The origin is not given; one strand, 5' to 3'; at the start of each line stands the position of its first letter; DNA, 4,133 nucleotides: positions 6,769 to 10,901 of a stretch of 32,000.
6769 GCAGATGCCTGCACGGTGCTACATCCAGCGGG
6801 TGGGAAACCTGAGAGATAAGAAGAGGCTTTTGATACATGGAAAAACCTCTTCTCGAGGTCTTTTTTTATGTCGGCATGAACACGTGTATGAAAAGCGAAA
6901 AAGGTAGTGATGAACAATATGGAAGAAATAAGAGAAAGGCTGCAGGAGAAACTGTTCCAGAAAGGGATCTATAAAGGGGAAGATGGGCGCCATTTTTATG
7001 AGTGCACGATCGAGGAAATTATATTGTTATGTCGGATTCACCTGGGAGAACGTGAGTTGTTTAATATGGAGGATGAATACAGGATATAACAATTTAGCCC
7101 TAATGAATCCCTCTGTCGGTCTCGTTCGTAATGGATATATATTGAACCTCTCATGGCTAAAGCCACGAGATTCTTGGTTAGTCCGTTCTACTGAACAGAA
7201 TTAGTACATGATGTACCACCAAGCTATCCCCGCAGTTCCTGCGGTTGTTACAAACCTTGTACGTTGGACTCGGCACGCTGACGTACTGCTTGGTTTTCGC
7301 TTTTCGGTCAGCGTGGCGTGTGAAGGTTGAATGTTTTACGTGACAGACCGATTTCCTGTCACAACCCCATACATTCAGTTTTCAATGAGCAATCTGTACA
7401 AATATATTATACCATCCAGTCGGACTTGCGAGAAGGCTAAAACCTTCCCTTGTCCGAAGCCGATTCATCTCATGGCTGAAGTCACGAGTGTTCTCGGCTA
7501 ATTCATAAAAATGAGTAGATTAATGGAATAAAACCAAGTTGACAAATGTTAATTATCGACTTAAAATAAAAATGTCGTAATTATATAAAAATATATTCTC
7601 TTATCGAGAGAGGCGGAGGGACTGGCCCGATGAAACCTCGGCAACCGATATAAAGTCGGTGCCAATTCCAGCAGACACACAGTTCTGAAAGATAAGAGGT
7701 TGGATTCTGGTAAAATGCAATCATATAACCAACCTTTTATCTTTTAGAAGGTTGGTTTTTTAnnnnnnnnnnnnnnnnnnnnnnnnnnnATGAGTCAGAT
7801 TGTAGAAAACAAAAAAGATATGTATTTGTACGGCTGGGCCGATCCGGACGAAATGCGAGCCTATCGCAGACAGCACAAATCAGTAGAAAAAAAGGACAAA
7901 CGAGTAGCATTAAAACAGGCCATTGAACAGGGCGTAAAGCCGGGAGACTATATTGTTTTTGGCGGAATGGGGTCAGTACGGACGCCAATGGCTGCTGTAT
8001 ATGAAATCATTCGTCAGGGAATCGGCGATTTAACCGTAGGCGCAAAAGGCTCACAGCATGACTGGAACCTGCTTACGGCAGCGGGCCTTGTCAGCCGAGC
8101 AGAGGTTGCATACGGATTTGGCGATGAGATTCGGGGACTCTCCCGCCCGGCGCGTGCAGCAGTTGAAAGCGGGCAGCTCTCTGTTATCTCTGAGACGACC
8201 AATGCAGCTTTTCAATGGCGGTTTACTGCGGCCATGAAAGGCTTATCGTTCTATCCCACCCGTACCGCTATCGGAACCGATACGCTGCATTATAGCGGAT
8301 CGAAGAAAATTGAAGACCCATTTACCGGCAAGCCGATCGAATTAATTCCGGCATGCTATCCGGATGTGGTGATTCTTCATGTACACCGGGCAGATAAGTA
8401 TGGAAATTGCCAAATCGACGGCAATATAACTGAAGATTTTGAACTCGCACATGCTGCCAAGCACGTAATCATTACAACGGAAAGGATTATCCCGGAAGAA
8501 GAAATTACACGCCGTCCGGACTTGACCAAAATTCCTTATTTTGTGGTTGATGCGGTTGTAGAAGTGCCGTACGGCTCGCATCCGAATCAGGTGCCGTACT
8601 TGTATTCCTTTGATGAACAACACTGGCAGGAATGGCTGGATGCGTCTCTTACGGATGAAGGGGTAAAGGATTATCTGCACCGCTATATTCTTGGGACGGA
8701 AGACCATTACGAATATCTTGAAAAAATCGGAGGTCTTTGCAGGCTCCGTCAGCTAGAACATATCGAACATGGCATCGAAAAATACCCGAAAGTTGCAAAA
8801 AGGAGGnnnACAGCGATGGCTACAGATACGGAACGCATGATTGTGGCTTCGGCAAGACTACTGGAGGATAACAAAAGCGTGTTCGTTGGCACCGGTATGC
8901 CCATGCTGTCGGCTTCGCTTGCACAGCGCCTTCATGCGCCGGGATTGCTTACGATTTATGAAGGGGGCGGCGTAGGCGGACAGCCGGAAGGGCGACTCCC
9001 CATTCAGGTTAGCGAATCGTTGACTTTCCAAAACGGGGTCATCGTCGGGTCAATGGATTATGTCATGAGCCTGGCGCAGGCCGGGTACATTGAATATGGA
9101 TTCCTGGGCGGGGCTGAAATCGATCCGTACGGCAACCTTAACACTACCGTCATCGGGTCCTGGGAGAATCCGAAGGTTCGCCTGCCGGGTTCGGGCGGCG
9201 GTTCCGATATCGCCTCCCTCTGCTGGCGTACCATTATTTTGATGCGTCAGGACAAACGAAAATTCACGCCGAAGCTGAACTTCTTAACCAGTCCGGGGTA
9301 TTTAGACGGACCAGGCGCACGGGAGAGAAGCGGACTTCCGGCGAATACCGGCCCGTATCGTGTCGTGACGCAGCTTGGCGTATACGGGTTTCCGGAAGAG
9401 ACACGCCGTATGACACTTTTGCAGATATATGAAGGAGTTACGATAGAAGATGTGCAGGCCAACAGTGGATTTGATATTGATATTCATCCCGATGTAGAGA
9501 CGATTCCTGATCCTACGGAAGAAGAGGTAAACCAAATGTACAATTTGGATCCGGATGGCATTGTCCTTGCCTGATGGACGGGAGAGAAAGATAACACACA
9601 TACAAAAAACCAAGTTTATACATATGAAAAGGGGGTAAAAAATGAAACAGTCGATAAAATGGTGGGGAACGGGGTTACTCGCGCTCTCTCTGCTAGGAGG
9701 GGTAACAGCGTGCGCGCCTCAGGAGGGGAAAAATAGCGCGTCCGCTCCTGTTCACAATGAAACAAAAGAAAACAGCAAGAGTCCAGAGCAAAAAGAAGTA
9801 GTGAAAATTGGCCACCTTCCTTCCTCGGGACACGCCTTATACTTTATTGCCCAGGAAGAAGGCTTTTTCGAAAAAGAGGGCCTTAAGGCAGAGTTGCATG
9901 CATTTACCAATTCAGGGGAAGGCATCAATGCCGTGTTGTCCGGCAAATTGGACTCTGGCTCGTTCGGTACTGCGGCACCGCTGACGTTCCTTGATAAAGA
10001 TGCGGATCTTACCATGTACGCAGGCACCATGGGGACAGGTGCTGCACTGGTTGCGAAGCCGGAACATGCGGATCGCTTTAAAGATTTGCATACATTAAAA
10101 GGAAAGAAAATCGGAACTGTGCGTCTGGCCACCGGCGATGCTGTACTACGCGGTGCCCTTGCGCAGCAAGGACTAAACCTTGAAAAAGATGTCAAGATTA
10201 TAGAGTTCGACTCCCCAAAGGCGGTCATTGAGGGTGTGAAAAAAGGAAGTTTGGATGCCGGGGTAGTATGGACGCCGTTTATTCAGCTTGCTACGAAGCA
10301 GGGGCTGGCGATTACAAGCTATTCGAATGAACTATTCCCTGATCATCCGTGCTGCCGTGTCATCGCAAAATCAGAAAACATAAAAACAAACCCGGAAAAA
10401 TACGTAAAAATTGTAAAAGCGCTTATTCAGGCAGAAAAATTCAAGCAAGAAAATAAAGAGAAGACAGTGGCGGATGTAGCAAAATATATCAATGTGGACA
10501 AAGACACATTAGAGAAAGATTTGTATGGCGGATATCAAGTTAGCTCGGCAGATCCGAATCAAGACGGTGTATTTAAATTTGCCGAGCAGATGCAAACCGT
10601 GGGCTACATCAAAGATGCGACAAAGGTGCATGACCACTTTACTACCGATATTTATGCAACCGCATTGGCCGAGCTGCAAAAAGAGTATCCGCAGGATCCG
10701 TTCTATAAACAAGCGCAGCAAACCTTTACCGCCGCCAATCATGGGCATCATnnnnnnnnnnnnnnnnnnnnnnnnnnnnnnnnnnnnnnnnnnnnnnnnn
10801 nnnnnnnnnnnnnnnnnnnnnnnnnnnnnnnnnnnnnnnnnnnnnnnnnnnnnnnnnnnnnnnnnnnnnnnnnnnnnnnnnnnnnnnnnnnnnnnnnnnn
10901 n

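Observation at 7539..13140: SAM-riboswitch-gated operon combining a GctAB-like CoA-transferase, a NitT/TauT ABC importer and an atypical crotonase: candidate uncharacterised organosulfur-carboxylate salvage route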

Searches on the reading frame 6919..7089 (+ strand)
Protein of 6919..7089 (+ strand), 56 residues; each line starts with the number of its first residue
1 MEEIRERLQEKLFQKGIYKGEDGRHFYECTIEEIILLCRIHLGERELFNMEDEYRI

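Call 47: search_protein_families(library=pfam, proteins=[window:6919-7089:+], max_evalue=0.01)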
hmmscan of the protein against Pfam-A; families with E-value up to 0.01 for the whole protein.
window:6919-7089:+ (56 aa): 1 family
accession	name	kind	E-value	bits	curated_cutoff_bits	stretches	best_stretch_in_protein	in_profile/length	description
PF13076.11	Fur_reg_FbpA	-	1.4e-07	31.5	22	1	6-34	3-30/36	Fur-regulated basic protein A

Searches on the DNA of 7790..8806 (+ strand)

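Call 40: search_rna_families(sources=[L035, L036, L017, L028, L007, L012, L040], threshold=gathering)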
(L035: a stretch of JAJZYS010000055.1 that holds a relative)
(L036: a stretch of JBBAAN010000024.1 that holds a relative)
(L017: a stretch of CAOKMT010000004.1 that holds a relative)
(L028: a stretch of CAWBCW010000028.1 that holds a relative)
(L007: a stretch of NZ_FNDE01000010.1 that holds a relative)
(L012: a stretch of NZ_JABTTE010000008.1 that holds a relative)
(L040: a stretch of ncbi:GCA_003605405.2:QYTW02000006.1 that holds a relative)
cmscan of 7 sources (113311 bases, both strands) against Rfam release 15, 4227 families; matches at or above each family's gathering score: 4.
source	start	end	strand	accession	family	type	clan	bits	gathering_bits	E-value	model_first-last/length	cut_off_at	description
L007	8804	8913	+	RF00162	SAM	Cis-reg; riboswitch;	CL00012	99.4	44.4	1.3e-22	1-108/108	no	SAM riboswitch aptamer (S box leader)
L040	6479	6596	+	RF00162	SAM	Cis-reg; riboswitch;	CL00012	93.2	44.4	8.5e-21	1-108/108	no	SAM riboswitch aptamer (S box leader)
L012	8700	8815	+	RF00162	SAM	Cis-reg; riboswitch;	CL00012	90.9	44.4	3.9e-20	1-108/108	no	SAM riboswitch aptamer (S box leader)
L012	8396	8519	-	RF00162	SAM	Cis-reg; riboswitch;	CL00012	87.9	44.4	3e-19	1-108/108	no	SAM riboswitch aptamer (S box leader)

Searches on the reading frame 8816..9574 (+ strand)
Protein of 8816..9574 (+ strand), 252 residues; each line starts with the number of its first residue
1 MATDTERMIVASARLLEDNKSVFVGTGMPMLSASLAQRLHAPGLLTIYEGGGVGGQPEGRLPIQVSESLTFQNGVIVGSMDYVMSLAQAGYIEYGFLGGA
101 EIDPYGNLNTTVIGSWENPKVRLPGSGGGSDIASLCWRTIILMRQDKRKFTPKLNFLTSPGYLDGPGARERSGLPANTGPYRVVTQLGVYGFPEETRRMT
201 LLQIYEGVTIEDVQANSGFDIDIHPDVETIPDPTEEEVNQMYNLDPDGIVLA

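Call 4: search_protein_families(library=pfam, proteins=[window:8816-9574:+])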
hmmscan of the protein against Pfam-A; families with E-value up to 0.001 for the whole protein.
window:8816-9574:+ (252 aa): 1 family
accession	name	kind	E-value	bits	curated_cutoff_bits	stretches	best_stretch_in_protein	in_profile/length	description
PF01144.29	CoA_trans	-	6.4e-27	94.8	23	1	6-216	2-217/217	Coenzyme A transferase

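Call 5: search_protein_families(library=ncbifam, proteins=[window:8816-9574:+])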
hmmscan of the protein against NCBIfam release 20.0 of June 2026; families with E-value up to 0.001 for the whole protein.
window:8816-9574:+ (252 aa): 1 family
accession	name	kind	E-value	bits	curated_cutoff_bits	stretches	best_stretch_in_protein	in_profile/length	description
TIGR02428.1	pcaJ_scoB_fam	subfamily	9.2e-07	28.4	243.55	1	7-154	5-152/207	3-oxoacid CoA-transferase subunit B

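Call 26: search_solved_structures(query=window:8816-9571:+, max_evalue=0.001, show_alignments=2)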
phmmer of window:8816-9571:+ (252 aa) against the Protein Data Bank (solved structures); distinct sequences matched with E-value up to 0.001: 23.
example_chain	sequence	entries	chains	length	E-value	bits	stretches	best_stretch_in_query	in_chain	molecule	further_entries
1poi_B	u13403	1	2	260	4.3e-49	170.2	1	3-235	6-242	GLUTACONATE COENZYME A-TRANSFERASE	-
5n02_D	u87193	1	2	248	5.3e-12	48.7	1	3-159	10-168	Glutaconate CoA-transferase family, subunit B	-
5n01_D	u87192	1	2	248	5.3e-12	48.7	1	3-159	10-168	Glutaconate CoA-transferase family, subunit B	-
5n00_B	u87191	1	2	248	6.6e-12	48.4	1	3-159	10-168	Glutaconate CoA-transferase family, subunit B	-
5n03_D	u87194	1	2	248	9.8e-12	47.8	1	3-159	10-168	Glutaconate CoA-transferase family, subunit B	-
5mzw_D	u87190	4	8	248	1.7e-11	47.1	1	3-159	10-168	Glutaconate CoA-transferase family, subunit B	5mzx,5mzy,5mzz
3dlx_A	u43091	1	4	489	1.8e-09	40.5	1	6-227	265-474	Succinyl-CoA:3-ketoacid-coenzyme A transferase 1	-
3cdk_B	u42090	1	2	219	8.3e-09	38.2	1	6-222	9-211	Succinyl-CoA:3-ketoacid-coenzyme A transferase subunit B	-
1ooz_A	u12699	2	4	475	5.6e-08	35.5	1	6-227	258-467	Succinyl-CoA:3-ketoacid-coenzyme A transferase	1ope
2nrb_A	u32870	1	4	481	5.7e-08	35.5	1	6-227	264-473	Succinyl-CoA:3-ketoacid-coenzyme A transferase 1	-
2nrc_A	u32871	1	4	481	5.7e-08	35.5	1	6-227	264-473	Succinyl-CoA:3-ketoacid-coenzyme A transferase 1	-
3oxo_A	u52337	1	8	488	5.8e-08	35.5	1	6-227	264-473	Succinyl-CoA:3-ketoacid-coenzyme A transferase 1, mitochondrial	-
1m3e_A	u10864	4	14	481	5.9e-08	35.5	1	6-227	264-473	SUCCINYL-COA:3-KETOACID-COENZYME A TRANSFERASE | Succinyl-CoA:3-ketoacid-coenzyme A transferase, mitochondrial precursor | Succinyl-CoA:3-ketoacid-coenzyme A tr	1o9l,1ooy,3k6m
6con_B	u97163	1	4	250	3.8e-07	32.8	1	5-241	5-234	CoA-transferase subunit beta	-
3rrl_B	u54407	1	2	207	1.6e-06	30.7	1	7-218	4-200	Succinyl-CoA:3-ketoacid-coenzyme A transferase subunit B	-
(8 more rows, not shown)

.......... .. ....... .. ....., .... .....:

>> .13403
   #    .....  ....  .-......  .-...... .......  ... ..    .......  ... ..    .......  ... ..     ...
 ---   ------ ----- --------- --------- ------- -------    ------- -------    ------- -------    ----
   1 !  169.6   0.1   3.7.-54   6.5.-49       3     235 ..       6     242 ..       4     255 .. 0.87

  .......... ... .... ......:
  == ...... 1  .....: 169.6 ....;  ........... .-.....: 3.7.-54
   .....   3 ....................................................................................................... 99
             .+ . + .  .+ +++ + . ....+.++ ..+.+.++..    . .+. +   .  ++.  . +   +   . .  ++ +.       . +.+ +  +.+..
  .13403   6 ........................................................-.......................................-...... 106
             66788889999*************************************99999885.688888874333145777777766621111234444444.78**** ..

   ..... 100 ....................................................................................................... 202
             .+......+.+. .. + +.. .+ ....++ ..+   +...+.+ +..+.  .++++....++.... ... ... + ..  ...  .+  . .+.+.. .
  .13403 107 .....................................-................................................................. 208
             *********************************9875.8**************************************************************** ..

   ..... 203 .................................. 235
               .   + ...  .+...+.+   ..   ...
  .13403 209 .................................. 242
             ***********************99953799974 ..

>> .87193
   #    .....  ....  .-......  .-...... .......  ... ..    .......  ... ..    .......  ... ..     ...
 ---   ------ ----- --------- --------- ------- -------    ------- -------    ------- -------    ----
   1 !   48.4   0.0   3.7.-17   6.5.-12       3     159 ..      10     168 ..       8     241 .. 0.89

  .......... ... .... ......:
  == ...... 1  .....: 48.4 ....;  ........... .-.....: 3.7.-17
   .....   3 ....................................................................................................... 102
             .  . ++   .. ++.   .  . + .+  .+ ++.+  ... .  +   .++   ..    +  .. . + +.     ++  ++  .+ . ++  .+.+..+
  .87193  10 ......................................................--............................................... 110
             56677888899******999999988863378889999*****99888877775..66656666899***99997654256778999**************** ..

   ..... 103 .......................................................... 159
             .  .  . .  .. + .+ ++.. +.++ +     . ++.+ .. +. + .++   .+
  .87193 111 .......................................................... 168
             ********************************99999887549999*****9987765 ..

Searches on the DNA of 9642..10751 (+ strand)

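Call 65: search_rna_families(sources=[L130, L131, L132], threshold=gathering)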
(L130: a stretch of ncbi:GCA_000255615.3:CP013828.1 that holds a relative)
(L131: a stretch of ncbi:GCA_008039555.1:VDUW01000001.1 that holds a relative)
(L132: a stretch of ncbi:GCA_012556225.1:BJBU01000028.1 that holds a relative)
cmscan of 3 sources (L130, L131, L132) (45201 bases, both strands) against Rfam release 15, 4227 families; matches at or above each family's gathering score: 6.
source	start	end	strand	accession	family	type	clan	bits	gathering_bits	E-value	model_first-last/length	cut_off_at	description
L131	6162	6275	-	RF00162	SAM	Cis-reg; riboswitch;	CL00012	86.5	44.4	2.9e-19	1-108/108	no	SAM riboswitch aptamer (S box leader)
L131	10230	10337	+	RF00162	SAM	Cis-reg; riboswitch;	CL00012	85.6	44.4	5.4e-19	1-108/108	no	SAM riboswitch aptamer (S box leader)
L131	2810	3170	-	RF00028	Intron_gpI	Intron;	-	81.4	50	2.9e-19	1-253/253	no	Group I catalytic intron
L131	6766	6887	+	RF00162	SAM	Cis-reg; riboswitch;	CL00012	79.2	44.4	3.9e-17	1-108/108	no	SAM riboswitch aptamer (S box leader)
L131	4684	4934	-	RF00028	Intron_gpI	Intron;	-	74.4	50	3.4e-17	1-253/253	no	Group I catalytic intron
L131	6590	6657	-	RF01690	Bacillaceae-1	Gene; sRNA;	-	38.5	35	0.0012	1-67/67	no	Bacillaceae-1 RNA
